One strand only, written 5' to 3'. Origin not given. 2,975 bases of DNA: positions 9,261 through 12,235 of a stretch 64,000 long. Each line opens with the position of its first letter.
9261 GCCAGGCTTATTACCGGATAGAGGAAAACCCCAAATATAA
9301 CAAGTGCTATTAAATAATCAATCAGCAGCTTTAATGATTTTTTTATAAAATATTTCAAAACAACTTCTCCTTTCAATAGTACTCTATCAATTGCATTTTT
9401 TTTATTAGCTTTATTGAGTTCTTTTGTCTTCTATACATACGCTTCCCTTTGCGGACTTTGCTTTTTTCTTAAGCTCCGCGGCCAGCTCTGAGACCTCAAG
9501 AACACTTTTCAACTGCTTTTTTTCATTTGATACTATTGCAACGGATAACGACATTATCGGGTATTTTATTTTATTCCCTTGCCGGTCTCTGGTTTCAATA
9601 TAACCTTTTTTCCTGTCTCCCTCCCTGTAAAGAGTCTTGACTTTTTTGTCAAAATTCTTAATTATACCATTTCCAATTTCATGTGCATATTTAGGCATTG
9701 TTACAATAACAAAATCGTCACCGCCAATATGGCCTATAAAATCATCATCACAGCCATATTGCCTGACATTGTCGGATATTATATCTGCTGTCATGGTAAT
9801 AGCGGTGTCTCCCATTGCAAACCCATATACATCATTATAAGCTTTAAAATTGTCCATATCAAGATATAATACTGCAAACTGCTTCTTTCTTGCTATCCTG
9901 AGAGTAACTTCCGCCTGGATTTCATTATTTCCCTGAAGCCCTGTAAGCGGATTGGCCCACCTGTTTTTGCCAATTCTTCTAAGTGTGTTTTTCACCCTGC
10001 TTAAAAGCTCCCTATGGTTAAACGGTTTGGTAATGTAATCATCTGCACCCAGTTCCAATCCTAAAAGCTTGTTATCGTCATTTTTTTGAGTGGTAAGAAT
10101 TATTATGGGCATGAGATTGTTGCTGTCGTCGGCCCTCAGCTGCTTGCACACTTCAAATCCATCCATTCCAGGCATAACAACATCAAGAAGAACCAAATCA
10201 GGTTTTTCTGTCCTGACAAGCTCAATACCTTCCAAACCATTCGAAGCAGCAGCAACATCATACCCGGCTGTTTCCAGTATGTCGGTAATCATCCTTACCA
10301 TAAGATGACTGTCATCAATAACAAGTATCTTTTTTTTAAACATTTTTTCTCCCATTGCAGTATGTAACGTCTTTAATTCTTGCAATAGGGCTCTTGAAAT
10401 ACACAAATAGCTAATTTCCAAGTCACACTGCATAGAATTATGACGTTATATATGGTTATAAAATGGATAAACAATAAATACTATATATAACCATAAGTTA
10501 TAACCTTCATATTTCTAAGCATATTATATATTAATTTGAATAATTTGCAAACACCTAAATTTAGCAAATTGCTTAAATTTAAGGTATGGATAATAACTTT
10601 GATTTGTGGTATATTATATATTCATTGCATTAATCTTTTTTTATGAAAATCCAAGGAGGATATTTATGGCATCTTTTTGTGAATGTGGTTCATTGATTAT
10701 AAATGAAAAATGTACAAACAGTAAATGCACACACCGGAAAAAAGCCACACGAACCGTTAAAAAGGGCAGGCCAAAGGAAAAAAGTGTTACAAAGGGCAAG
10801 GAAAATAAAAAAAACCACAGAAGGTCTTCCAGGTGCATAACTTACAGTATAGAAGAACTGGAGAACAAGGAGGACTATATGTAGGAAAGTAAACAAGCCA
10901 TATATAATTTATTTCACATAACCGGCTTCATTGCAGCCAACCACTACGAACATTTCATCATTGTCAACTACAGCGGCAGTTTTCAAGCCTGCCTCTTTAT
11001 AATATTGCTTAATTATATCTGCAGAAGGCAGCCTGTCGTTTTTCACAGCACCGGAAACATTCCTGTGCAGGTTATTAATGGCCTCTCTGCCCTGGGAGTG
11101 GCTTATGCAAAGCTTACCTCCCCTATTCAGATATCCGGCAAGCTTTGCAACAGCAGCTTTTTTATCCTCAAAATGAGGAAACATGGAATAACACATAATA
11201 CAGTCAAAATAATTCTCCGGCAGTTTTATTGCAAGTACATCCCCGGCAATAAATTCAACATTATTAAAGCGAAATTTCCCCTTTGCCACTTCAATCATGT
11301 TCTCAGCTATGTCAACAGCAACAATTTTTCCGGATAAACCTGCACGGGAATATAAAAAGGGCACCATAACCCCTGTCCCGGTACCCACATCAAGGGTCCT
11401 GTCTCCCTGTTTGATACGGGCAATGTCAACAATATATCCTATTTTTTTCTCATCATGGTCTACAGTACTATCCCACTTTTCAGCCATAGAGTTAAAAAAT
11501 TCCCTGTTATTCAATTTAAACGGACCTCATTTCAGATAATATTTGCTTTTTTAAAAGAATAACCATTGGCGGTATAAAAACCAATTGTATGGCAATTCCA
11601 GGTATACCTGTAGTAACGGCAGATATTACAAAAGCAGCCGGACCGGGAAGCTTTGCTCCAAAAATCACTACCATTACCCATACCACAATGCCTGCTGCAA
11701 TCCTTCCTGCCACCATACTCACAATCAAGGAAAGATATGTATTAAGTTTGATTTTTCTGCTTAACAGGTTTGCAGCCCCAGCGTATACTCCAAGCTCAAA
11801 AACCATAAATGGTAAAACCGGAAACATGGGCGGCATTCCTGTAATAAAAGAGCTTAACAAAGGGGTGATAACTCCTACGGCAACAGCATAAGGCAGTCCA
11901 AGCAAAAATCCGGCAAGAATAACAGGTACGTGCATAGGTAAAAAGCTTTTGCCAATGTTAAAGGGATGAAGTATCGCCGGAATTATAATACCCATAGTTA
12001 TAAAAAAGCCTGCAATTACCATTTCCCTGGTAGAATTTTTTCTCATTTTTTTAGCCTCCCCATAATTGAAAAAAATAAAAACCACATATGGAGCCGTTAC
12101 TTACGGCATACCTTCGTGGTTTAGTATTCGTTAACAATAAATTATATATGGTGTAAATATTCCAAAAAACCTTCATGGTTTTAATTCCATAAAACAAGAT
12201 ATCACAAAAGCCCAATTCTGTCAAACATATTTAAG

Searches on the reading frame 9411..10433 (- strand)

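Call 6: search_protein_families(library=pfam, proteins=[window:9411-10433:-], max_evalue=0.01)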
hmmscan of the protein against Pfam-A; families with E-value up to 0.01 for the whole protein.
window:9411-10433:- (340 aa): 2 families
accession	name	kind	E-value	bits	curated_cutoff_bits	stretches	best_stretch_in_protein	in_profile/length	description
PF00072.30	Response_reg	-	2.9e-33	114.8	30.2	1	36-148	1-111/111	Response regulator receiver domain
PF00990.26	GGDEF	-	1.7e-16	60.9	23.8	1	162-268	5-110/161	Diguanylate cyclase, GGDEF domain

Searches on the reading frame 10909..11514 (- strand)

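Call 6: search_protein_families(library=pfam, proteins=[window:10909-11514:-], max_evalue=0.01)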
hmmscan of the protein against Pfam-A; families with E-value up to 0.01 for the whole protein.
window:10909-11514:- (201 aa): 16 families
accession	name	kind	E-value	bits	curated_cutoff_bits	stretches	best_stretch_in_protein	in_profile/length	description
PF13847.12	Methyltransf_31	-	9.5e-20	71.2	27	1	34-149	1-114/145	Methyltransferase domain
PF08241.18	Methyltransf_11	-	2.3e-19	70.2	21.2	1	41-137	1-95/95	Methyltransferase domain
PF13649.12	Methyltransf_25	-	6.7e-19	68.8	27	1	41-133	2-97/97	Methyltransferase domain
PF13489.12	Methyltransf_23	-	1e-12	48.5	27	1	33-179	19-161/164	Methyltransferase domain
PF01209.24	Ubie_methyltran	-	1.3e-12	48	20.1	1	6-140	12-155/233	ubiE/COQ5 methyltransferase family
PF08242.18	Methyltransf_12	-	1.9e-11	45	30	1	41-135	1-98/98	Methyltransferase domain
PF01135.25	PCMT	-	4.8e-06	26.9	20.3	1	26-95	63-135/210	Protein-L-isoaspartate(D-aspartate) O-methyltransferase (PCMT)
PF00398.26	RrnaAD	-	6.4e-06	25.9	24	1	20-113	14-108/263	Ribosomal RNA adenine dimethylase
PF02353.26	CMAS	-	1e-05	25.4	27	1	20-178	46-211/273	Mycolic acid cyclopropane synthetase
PF05175.20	MTS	-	1.5e-05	25.2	23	1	37-141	32-142/170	Methyltransferase small domain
PF01728.25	FtsJ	-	6.2e-05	23.4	24.1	1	30-108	14-97/181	FtsJ-like methyltransferase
PF06325.19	PrmA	-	0.00026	21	22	1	34-108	159-232/296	Ribosomal protein L11 methyltransferase (PrmA)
PF01739.24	CheR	-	0.00061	19.7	27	0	84-147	118-183/195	CheR methyltransferase, SAM binding domain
PF08704.16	GCD14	-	0.0055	16.8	26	1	12-87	11-91/247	tRNA methyltransferase complex GCD14 subunit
PF12847.13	Methyltransf_18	-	0.0062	17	27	0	33-108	11-88/151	Methyltransferase domain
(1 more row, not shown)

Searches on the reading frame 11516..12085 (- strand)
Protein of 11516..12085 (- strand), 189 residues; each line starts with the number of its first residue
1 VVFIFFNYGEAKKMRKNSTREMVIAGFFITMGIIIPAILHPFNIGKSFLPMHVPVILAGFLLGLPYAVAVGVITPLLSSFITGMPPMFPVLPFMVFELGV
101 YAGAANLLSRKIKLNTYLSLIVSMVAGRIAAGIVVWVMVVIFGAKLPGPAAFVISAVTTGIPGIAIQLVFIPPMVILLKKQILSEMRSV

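Call 6: search_protein_families(library=pfam, proteins=[window:11516-12085:-], max_evalue=0.01)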
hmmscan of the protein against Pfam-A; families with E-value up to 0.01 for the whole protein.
window:11516-12085:- (189 aa): 2 families
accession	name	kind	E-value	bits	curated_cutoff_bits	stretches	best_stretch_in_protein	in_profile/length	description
PF12822.12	ECF_trnsprt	-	1.3e-15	58.2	30.7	1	20-174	1-168/169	ECF transporter, substrate-specific component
PF07155.17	ECF-ribofla_trS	-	0.00017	22.1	26.7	1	17-172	2-165/172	ECF-type riboflavin transporter, S component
